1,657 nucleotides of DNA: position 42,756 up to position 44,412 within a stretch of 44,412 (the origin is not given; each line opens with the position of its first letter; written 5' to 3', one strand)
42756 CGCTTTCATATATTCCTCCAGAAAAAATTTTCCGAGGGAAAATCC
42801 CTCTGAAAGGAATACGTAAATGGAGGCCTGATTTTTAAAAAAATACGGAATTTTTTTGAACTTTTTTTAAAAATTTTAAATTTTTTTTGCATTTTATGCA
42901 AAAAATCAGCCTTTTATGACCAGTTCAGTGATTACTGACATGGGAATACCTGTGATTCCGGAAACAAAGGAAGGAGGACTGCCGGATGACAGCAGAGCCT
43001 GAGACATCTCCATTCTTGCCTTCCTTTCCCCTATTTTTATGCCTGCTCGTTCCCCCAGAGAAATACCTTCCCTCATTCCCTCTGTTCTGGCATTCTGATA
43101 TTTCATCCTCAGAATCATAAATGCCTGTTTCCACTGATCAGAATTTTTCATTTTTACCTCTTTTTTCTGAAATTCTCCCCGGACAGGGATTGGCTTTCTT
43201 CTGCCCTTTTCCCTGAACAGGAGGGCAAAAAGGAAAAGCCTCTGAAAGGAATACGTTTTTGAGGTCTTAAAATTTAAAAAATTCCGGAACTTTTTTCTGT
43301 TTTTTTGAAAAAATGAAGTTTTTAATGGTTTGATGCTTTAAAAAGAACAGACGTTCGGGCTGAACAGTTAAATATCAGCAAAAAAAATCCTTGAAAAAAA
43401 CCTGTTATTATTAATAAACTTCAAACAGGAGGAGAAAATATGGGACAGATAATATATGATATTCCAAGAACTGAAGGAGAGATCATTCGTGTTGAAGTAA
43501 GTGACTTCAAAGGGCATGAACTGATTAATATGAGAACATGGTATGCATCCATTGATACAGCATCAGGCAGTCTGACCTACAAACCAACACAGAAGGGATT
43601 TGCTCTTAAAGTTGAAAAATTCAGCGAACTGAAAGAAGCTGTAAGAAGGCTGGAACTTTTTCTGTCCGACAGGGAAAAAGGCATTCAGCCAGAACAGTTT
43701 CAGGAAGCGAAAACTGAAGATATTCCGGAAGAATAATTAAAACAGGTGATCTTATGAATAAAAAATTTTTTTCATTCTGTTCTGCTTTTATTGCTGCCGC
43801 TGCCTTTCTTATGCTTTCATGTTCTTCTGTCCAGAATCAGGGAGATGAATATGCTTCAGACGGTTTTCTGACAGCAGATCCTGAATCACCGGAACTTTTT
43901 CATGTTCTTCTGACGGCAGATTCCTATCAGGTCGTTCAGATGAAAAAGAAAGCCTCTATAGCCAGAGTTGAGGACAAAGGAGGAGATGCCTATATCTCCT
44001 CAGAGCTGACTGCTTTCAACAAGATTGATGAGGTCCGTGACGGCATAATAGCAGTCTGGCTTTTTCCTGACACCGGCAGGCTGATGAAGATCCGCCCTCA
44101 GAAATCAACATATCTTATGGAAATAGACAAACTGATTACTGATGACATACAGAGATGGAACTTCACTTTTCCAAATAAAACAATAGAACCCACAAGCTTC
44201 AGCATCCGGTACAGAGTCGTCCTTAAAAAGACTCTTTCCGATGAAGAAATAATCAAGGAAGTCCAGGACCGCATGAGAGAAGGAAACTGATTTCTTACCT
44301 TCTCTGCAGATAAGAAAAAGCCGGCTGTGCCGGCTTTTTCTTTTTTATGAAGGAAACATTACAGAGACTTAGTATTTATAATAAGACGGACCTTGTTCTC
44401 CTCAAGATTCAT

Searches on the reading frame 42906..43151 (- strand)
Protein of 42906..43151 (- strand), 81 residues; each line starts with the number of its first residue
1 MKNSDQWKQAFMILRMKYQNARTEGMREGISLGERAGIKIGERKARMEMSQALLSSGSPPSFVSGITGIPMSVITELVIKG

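Call 6: search_protein_families(library=pfam, proteins=[window:42906-43151:-], max_evalue=0.01)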
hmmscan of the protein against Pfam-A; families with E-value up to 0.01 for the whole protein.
window:42906-43151:- (81 aa): 0 families

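Call 7: search_protein_families(library=ncbifam, proteins=[window:42906-43151:-], max_evalue=0.01)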
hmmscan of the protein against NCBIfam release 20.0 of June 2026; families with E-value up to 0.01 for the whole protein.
window:42906-43151:- (81 aa): 1 family
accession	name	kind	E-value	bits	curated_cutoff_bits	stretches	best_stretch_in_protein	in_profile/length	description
TIGR01784.1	T_den_put_tspse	subfamily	0.0057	16.5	52.1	1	4-73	196-269/273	Rpn family recombination-promoting nuclease/putative transposase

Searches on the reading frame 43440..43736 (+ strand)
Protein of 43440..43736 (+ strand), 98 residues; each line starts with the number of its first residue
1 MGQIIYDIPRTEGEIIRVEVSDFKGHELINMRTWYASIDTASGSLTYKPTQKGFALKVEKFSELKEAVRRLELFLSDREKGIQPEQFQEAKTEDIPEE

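Call 6: search_protein_families(library=pfam, proteins=[window:43440-43736:+], max_evalue=0.01)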
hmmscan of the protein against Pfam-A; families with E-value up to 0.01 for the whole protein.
window:43440-43736:+ (98 aa): 1 family
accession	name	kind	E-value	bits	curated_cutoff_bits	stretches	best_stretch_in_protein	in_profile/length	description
PF02229.22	PC4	-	9.2e-11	41.5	25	1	13-67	4-52/52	Transcriptional Coactivator p15 (PC4)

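Call 7: search_protein_families(library=ncbifam, proteins=[window:43440-43736:+], max_evalue=0.01)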
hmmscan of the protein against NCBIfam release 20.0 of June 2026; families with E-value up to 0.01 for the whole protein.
window:43440-43736:+ (98 aa): 0 families

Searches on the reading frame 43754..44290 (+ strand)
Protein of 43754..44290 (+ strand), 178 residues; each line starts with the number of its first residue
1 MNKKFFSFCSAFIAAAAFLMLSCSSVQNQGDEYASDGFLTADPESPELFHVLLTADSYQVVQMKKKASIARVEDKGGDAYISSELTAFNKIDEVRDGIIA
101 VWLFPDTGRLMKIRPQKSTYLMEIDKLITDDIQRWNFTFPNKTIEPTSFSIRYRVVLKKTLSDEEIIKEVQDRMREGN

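Call 6: search_protein_families(library=pfam, proteins=[window:43754-44290:+], max_evalue=0.01)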
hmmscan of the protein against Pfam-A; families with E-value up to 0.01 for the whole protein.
window:43754-44290:+ (178 aa): 0 families

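Call 7: search_protein_families(library=ncbifam, proteins=[window:43754-44290:+], max_evalue=0.01)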
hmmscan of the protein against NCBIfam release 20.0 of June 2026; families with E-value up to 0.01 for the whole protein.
window:43754-44290:+ (178 aa): 1 family
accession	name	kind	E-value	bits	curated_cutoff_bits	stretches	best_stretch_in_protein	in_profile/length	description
NF047490.1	LamCadPlsmbinLA2219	equivalog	5.8e-24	84.6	285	1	26-158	55-186/188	LA_2219 family laminin/E-cadherin/plasminogen-binding protein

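Call 57: find_encoding_contigs(protein=window:43754-44290:+, flank=10000, max_places=4)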
Protein window:43754-44290:+ (178 aa): no gene with exactly this product is on record in the collection.
